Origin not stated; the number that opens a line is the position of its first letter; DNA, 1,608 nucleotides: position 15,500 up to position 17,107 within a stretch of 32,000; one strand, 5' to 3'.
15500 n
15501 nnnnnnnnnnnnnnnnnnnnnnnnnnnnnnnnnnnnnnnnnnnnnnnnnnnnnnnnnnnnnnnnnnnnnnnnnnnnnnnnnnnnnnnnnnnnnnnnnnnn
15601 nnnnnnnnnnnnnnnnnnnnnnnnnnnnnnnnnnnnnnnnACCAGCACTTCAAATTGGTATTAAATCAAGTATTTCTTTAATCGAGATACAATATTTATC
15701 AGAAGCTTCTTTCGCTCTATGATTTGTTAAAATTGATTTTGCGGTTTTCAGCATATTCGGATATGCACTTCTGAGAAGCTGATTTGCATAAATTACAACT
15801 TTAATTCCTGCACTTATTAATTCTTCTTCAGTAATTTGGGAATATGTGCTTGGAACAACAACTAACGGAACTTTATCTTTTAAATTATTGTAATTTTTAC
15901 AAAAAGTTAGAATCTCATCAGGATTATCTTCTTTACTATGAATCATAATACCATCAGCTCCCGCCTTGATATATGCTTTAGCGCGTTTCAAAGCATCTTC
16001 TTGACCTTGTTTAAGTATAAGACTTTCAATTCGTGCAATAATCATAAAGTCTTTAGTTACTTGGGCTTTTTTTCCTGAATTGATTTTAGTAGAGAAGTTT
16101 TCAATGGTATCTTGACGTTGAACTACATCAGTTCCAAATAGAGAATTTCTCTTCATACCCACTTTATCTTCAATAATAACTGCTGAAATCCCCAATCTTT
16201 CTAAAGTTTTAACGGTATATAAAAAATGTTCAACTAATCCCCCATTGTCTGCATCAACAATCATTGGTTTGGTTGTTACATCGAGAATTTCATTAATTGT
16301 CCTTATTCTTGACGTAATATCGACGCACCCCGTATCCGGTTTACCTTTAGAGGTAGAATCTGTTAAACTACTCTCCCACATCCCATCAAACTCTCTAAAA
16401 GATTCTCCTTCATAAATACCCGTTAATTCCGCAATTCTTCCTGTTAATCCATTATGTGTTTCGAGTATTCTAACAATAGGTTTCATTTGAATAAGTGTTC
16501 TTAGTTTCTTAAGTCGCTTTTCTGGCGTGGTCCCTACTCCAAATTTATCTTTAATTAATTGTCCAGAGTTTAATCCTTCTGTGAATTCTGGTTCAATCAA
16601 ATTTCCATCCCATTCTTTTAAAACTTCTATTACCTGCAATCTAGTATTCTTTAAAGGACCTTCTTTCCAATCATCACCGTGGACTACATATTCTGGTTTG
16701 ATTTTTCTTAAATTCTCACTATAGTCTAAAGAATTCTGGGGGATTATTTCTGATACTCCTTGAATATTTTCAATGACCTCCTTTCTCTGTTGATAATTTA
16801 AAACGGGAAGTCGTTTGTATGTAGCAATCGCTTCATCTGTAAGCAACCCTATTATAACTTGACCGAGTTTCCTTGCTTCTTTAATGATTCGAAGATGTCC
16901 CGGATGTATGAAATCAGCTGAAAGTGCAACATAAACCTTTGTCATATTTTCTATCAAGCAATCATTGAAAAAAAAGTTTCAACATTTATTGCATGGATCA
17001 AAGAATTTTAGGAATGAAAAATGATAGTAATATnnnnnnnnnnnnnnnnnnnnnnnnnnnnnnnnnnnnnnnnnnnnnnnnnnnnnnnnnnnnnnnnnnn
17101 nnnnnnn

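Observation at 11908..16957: Compact phosphonate-biosynthesis operon (CyTase-PepM, Ppd, Fe-ADH plus tailoring genes) in an archaeal, probably Asgard, genome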

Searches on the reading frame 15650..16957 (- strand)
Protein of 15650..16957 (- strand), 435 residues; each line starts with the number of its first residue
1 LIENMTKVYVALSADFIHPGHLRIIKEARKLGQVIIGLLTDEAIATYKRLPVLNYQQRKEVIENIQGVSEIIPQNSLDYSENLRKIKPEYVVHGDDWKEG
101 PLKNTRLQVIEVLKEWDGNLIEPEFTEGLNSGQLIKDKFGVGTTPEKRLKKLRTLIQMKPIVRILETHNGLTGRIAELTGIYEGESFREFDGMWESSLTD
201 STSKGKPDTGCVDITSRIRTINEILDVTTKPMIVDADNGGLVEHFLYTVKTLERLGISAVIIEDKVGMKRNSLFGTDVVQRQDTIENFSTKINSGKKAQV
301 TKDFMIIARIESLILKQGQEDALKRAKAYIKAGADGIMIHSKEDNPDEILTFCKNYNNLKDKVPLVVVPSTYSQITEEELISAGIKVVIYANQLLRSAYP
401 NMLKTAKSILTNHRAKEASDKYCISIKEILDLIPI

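Call 3: search_protein_families(library=pfam, proteins=[window:15650-16957:-], max_evalue=0.001)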
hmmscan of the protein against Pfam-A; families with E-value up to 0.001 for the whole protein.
window:15650-16957:- (435 aa): 2 families
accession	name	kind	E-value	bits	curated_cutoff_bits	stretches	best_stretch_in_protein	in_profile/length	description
PF13714.12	PEP_mutase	-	3.1e-53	181.3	31.5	1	152-410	1-240/240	Phosphoenolpyruvate phosphomutase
PF01467.32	CTP_transf_like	-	5.2e-15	56.3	21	1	15-104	7-95/133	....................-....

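Call 4: search_protein_families(library=ncbifam, proteins=[window:15650-16957:-], max_evalue=0.001)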
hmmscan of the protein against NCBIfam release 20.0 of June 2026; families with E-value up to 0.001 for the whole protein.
window:15650-16957:- (435 aa): 11 families
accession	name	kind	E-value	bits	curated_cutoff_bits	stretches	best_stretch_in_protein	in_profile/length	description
TIGR02320.1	PEP_mutase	equivalog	8.9e-115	382.5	319.55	1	152-434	1-281/284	phosphoenolpyruvate mutase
TIGR02321.1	Pphn_pyruv_hyd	equivalog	1.4e-44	152.4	374.4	1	151-432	6-275/290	phosphonopyruvate hydrolase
TIGR02317.1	prpB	equivalog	9e-27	94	354.4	1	150-415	3-253/285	methylisocitrate lyase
NF008455.0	PRK11320.1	equivalog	3.6e-23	82.2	353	1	201-415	52-256/295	methylisocitrate lyase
TIGR02319.1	CPEP_Pphonmut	equivalog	9.3e-14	51.3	420.05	1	197-345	45-190/294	carboxyvinyl-carboxyphosphonate phosphorylmutase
TIGR02199.1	rfaE_dom_II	equivalog_domain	4.7e-12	45.9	181.5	1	14-136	20-140/144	D-glycero-beta-D-manno-heptose 1-phosphate adenylyltransferase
TIGR01518.1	g3p_cytidyltrns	equivalog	7.9e-12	45.4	165.4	1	12-98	5-93/125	glycerol-3-phosphate cytidylyltransferase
TIGR00125.1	cyt_tran_rel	domain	9.5e-12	44.9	27.7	1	8-66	2-60/65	adenylyltransferase/cytidyltransferase family protein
NF001985.0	PRK00777.1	subfamily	3.8e-09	36.8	104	1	5-64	4-64/157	pantetheine-phosphate adenylyltransferase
NF008454.0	PRK11316.1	equivalog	6.3e-07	28.3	521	1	15-100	350-438/475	bifunctional D-glycero-beta-D-manno-heptose-7-phosphate kinase/D-glycero-beta-D-manno-heptose 1-phosphate adenylyltransferase HldE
NF002250.0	PRK01170.1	subfamily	0.00066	19.3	489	0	14-64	9-59/322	bifunctional pantetheine-phosphate adenylyltransferase/NTP phosphatase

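Call 6: search_solved_structures(query=window:15650-16957:-, max_evalue=0.00001)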
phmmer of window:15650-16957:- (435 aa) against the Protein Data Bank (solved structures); distinct sequences matched with E-value up to 0.00001: 25.
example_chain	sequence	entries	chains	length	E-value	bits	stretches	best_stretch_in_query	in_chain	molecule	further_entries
5x3d_A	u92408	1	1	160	3.7e-47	164.5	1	8-134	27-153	Phosphoenolpyruvate phosphomutase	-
5unc_A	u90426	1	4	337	4.5e-40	141.2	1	145-420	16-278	PHOSPHOENOLPYRUVATE PHOSPHOMUTASE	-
1m1b_A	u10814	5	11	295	1e-39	140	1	144-431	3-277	PHOSPHOENOLPYRUVATE PHOSPHOMUTASE | PROTEIN (PHOSPHOENOLPYRUVATE MUTASE)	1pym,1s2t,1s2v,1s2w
2dua_A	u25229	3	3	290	1.4e-39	139.5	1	162-432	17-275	Phosphonopyruvate hydrolase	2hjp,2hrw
1s2u_A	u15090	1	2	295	1.3e-38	136.4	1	144-431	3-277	Phosphoenolpyruvate phosphomutase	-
1o5q_A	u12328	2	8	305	3.8e-14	55.8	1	203-422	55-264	Probable methylisocitrate lyase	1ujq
1xg3_A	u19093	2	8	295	7.5e-14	54.8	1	202-391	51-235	Probable methylisocitrate lyase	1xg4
3elb_A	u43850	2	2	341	9.8e-14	54.4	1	13-97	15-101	Ethanolamine-phosphate cytidylyltransferase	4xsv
4iqd_A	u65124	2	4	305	1.2e-13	54.2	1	143-404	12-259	Carboxyvinyl-carboxyphosphonate phosphorylmutase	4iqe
6t4v_C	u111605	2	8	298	2.2e-13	53.3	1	202-414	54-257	2-methylisocitrate lyase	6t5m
1mum_A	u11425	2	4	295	2.3e-13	53.2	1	202-391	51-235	2-methylisocitrate lyase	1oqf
9hra_A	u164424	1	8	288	3.5e-13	52.6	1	202-399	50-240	2-methylisocitrate lyase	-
9hgk_A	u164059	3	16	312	4.4e-13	52.3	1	202-398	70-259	2-methylisocitrate lyase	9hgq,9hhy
9hgo_A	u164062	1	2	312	1.2e-12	50.9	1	202-398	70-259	2-methylisocitrate lyase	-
9hhs_A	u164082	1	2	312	1.6e-12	50.5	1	202-398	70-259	2-methylisocitrate lyase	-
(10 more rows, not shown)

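Call 11: find_encoding_contigs(protein=window:15650-16957:-, flank=10000, max_places=6)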
Protein window:15650-16957:- (435 aa): no gene with exactly this product is on record in the collection.

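Call 12: find_encoding_contigs(protein=window:15650-16945:-, flank=10000, max_places=6)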
Protein window:15650-16945:- (431 aa): 1 contig read that carries it; 1 place shown.
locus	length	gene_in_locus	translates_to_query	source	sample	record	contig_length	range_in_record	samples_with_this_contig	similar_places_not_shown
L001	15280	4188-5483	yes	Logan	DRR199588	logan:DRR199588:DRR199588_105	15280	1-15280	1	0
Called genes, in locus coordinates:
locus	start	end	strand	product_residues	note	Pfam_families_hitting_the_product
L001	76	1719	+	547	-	PF00118:Cpn60_TCP1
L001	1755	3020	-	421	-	PF13855:LRR_8 (faint), PF14580:LRR_9 (faint), PF12799:LRR_4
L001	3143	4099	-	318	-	PF00291:PALP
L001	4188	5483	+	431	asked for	PF01467:CTP_transf_like, PF13714:PEP_mutase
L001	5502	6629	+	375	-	PF02776:TPP_enzyme_N, PF02775:TPP_enzyme_C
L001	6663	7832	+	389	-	PF00465:Fe-ADH, PF13685:Fe-ADH_2, PF25137:ADH_Fe_C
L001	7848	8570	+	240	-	PF00483:NTP_transferase, PF12804:NTP_transf_3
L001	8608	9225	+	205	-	PF13489:Methyltransf_23, PF01209:Ubie_methyltran, PF05175:MTS (weak), PF13847:Methyltransf_31, PF13649:Methyltransf_25, PF08241:Methyltransf_11, PF08242:Methyltransf_12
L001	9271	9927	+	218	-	PF01168:Ala_racemase_N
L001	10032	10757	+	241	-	-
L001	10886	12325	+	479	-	-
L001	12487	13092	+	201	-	PF13404:HTH_AsnC-type, PF13412:HTH_24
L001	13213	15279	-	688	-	?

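Call 13: find_homologous_proteins(query=window:15650-16957:-, max_evalue=1e-30)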
Query window:15650-16957:- (435 aa): 8000 proteins with E <= 1e-30 among 8000 candidates; the best 120 are listed.
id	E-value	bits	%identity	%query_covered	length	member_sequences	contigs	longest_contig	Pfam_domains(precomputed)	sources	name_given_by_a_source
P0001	2.3e-256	868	91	99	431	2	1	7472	PF13714.13,PF01467.33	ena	-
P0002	1.5e-255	866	92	99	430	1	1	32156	PF13714.13,PF01467.33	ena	-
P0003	3.2e-255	865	91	99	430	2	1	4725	PF13714.13,PF01467.33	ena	-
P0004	8.1e-255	863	91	99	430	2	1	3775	PF13714.13,PF01467.33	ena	-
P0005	1.1e-254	863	90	99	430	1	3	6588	PF13714.13,PF01467.33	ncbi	-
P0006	1.3e-253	859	90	99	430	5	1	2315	PF13714.13,PF01467.33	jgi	-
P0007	2.6e-252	855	89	98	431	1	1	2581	PF13714.13,PF01467.33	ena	-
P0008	2.3e-251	852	88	99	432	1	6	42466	PF13714.13,PF01467.33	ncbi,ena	ncbi:MAG: phosphoenolpyruvate mutase [Promethearchaeota archaeon]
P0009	2.7e-250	848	88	99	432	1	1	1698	PF13714.13,PF01467.33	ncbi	-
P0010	9.5e-250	847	88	99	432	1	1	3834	PF13714.13,PF01467.33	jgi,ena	-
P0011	1.2e-249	846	89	99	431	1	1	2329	PF13714.13,PF01467.33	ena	-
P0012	2.5e-249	845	88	99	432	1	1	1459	PF13714.13,PF01467.33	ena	-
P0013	5.8e-218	742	78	98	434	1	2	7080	PF13714.13,PF01467.33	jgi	jgi:phosphoenolpyruvate phosphomutase / 2-hydroxyethylphosphonate cytidylyltransferase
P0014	7.3e-214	728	75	99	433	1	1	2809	PF13714.13,PF01467.33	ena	-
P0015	3.5e-213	726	75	99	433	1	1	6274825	PF13714.13,PF01467.33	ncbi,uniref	ncbi:phosphoenolpyruvate mutase [Candidatus Lokiarchaeum ossiferum]|uniref:phosphoenolpyruvate mutas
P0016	3.7e-213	726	75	99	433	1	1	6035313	PF13714.13,PF01467.33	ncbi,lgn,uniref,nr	ncbi:2-methylisocitrate lyase [Candidatus Lokiarchaeum ossiferum]|uniref:phosphoenolpyruvate mutase 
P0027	7.1e-200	682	72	99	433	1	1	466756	PF13714.13,PF01467.33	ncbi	-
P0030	2.0e-197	674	70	99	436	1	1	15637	PF13714.13,PF01467.33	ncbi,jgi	ncbi:MAG: phosphoenolpyruvate mutase [Candidatus Heimdallarchaeaceae archaeon]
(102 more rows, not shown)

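Call 14: find_related_loci(query=window:15650-16945:-, collection=genome_contigs, flank=8000)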
Query window:15650-16945:- (431 aa) in genome_contigs; peptide patterns used: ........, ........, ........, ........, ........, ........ (x = any residue, [..] = any of these).
417 stretches matched a pattern; 348 encode a relative of the query (tblastn E <= 1e-3); the best 80 are kept; 80 distinct loci.
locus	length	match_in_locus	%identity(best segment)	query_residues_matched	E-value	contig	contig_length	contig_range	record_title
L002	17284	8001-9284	90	3-430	0e+0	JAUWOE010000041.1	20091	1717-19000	MAG: Promethearchaeum sp. isolate CSMAG_2442 CSMAG_2442_k141_278456_length_20091_cov_5.9996, whole genome shotgun sequen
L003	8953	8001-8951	92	3-319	0e+0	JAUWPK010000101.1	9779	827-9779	MAG: Promethearchaeum sp. isolate CSMAG_2474 CSMAG_2474_k141_1477629_length_9779_cov_8.0000, whole genome shotgun sequen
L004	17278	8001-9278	65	4-429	0e+0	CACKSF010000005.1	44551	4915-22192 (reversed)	MAG: uncultured Candidatus Marinimicrobia bacterium isolate AG-457-F09 genome assembly, contig: AG-457-F09_NODE_5, whole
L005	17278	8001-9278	64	4-430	0e+0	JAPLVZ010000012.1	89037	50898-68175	MAG: Candidatus Falkowbacteria bacterium isolate LacPavin_0419_WC90_MAG_43_11 LacPavin_0419_WC90_scaffold_47773, whole g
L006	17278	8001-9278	63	4-430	0e+0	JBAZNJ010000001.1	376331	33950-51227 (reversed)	MAG: Patescibacteria group bacterium isolate SO_2017_LW4_64 scaffold_72_c1_LW137-91_2017, whole genome shotgun sequence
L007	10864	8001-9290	64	1-430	0e+0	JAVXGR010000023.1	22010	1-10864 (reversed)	MAG: Clostridium sp. isolate CGS5Y4-bin10 NODE_23_length_22010_cov_8.477591, whole genome shotgun sequence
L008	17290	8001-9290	63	1-430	0e+0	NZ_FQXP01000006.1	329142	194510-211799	Clostridium collagenovorans DSM 3089, whole genome shotgun sequence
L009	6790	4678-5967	64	1-430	0e+0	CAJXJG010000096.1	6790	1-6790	MAG TPA_asm: uncultured Candidatus Marinimicrobia bacterium isolate SRR5494785_bin.54_MetaBAT_v2.12.1_MAG genome assembl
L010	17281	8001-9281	64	3-430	0e+0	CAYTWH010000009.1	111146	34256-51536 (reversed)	MAG TPA_asm: uncultured Bacteroidales bacterium isolate binchicken_co243_280 genome assembly, contig: NODE_64_length_111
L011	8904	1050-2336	63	1-430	0e+0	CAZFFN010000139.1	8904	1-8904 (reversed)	MAG TPA_asm: uncultured Thermoplasmatales archaeon isolate SRP067234_co1_26 genome assembly, contig: k99_320803, whole g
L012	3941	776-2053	64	4-430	0e+0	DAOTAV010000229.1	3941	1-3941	MAG TPA_asm: Salinivirgaceae bacterium isolate AMR_MDS_2024 NODE_18547_length_3941_cov_4.636130, whole genome shotgun se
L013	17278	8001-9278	65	4-430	0e+0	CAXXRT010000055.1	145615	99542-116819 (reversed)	MAG: Marinifilaceae bacterium isolate 33d5628b-5a91-4dd6-8f06-1354c736e2d9 genome assembly, contig: contig_55, whole gen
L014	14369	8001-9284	64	3-430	0e+0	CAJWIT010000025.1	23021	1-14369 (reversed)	MAG TPA_asm: uncultured Candidatus Marinimicrobia bacterium isolate ERR599051_bin.43_MetaBAT_v2.12.1_MAG genome assembly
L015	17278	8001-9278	64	4-430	0e+0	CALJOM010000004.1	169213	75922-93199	MAG: uncultured Bacteroidales bacterium isolate R1_Bin_METABAT__308_1 genome assembly, contig: c_000001436366_partial_12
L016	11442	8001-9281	65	3-430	0e+0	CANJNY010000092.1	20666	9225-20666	MAG: Prolixibacteraceae bacterium isolate RH-23may17-378 genome assembly, contig: RH-23may17-C18909, whole genome shotgu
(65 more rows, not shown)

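Call 22: find_encoding_contigs(protein=P0016, flank=10000, max_places=3)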
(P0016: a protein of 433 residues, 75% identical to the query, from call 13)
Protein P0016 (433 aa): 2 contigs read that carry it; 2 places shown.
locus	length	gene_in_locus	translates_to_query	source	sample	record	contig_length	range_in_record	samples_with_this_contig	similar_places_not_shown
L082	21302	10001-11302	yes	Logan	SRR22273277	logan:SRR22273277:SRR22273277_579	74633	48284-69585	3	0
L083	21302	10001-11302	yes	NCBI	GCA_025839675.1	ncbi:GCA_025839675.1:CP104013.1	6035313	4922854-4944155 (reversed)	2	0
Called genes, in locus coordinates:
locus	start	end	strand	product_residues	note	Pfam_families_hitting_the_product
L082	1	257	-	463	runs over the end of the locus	PF00586:AIRS (weak), PF02769:AIRS_C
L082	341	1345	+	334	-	-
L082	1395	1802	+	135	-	PF04038:DHNA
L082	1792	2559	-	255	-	-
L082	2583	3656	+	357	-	PF07318:DUF1464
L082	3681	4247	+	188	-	PF02441:Flavoprotein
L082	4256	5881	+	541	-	PF00809:Pterin_bind, PF14251:PterinBD-DUF4346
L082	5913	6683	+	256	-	PF00561:Abhydrolase_1, PF12146:Hydrolase_4, PF12697:Abhydrolase_6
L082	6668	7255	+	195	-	PF00293:NUDIX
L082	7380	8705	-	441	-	PF07690:MFS_1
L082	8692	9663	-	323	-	PF00483:NTP_transferase, PF12804:NTP_transf_3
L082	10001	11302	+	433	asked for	PF01467:CTP_transf_like, PF13714:PEP_mutase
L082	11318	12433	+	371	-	PF02776:TPP_enzyme_N, PF02775:TPP_enzyme_C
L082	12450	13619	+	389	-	PF00465:Fe-ADH, PF13685:Fe-ADH_2, PF25137:ADH_Fe_C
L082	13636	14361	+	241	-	PF00483:NTP_transferase, PF12804:NTP_transf_3, PF20202:DUF6564 (weak)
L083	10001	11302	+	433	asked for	PF01467:CTP_transf_like, PF13714:PEP_mutase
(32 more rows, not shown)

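Call 23: find_encoding_contigs(protein=P0030, flank=10000, max_places=2)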
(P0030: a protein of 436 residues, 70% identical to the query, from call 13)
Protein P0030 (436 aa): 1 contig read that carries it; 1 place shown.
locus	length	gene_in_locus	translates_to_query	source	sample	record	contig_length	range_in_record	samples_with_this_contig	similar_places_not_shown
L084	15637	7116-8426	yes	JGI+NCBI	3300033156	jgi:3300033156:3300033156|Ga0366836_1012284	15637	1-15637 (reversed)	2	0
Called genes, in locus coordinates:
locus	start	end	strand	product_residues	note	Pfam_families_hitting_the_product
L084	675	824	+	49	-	-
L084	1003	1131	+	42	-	-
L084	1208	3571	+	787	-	-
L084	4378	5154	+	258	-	PF04991:LicD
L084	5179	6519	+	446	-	-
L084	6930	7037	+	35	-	-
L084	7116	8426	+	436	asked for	PF01467:CTP_transf_like, PF13714:PEP_mutase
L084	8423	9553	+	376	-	PF02776:TPP_enzyme_N, PF02775:TPP_enzyme_C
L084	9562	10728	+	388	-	PF00465:Fe-ADH, PF13685:Fe-ADH_2, PF25137:ADH_Fe_C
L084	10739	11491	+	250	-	PF00483:NTP_transferase, PF12804:NTP_transf_3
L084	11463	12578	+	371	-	PF05935:Arylsulfotrans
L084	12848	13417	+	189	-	-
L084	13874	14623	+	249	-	-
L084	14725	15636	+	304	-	PF05935:Arylsulfotrans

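Call 33: find_encoding_contigs(protein=P0008, flank=10000, max_places=2)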
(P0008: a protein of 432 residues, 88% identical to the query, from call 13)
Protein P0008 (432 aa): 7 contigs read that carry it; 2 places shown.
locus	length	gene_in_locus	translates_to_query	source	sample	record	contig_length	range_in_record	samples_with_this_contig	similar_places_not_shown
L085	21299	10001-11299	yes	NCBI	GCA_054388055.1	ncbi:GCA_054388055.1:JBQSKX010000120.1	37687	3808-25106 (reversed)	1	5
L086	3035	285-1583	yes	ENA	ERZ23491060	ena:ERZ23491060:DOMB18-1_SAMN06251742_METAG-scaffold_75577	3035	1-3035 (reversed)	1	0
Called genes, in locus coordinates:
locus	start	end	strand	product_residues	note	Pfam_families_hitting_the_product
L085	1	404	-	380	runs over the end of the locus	PF13424:TPR_12 (faint)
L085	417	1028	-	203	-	-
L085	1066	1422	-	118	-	PF02635:DsrE (weak)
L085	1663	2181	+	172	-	PF19620:DUF6125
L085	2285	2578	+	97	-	PF01909:NTP_transf_2, PF18765:Polbeta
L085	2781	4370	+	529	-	PF00370:FGGY_N, PF02782:FGGY_C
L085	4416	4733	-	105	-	-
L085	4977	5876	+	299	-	PF01066:CDP-OH_P_transf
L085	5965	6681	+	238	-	PF01411:tRNA-synt_2c, PF07973:tRNA_SAD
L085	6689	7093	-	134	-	-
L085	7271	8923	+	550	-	PF00118:Cpn60_TCP1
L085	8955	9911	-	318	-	PF00291:PALP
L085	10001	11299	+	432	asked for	PF01467:CTP_transf_like, PF13714:PEP_mutase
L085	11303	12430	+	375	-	PF02776:TPP_enzyme_N, PF02775:TPP_enzyme_C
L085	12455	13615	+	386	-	PF00465:Fe-ADH, PF13685:Fe-ADH_2, PF25137:ADH_Fe_C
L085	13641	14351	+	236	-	PF00483:NTP_transferase, PF12804:NTP_transf_3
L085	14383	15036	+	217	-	PF01168:Ala_racemase_N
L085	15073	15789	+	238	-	-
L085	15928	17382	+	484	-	-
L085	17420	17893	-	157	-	PF00581:Rhodanese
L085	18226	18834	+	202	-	PF13404:HTH_AsnC-type, PF13412:HTH_24, PF22482:AsnC_trans_reg_3 (faint)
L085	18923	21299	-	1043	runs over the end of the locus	PF03699:UPF0182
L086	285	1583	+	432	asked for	PF01467:CTP_transf_like, PF13714:PEP_mutase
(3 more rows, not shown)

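Call 34: find_encoding_contigs(protein=P0027, flank=10000, max_places=1)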
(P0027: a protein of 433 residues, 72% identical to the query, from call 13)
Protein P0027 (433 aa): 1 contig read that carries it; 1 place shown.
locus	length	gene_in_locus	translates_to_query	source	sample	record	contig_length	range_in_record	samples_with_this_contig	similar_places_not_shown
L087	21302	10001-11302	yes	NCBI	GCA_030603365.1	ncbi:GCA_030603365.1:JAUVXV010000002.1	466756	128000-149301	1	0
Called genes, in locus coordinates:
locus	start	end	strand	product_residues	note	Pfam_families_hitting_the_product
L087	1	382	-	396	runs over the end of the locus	PF13506:Glyco_transf_21, PF00535:Glycos_transf_2, PF13641:Glyco_tranf_2_3, PF13632:Glyco_trans_2_3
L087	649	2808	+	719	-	-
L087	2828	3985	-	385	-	PF00534:Glycos_transf_1, PF13692:Glyco_trans_1_4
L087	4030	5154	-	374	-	PF01073:3Beta_HSD, PF01370:Epimerase, PF02719:Polysacc_synt_2, PF04321:RmlD_sub_bind, PF07993:NAD_binding_4 (faint), PF16363:GDP_Man_Dehyd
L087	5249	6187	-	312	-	PF01370:Epimerase, PF04321:RmlD_sub_bind (weak), PF16363:GDP_Man_Dehyd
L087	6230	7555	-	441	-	-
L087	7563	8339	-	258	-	PF04991:LicD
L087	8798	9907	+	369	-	-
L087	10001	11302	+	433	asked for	PF01467:CTP_transf_like, PF13714:PEP_mutase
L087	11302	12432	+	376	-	PF02776:TPP_enzyme_N, PF02775:TPP_enzyme_C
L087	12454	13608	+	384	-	PF00465:Fe-ADH, PF13685:Fe-ADH_2, PF25137:ADH_Fe_C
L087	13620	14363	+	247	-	PF00483:NTP_transferase, PF12804:NTP_transf_3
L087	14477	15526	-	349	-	PF03102:NeuB, PF08666:SAF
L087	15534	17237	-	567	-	PF02348:CTP_transf_3, PF04101:Glyco_tran_28_C (weak)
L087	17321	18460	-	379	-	PF00685:Sulfotransfer_1 (weak), PF13469:Sulfotransfer_3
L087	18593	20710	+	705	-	PF05935:Arylsulfotrans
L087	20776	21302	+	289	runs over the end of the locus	-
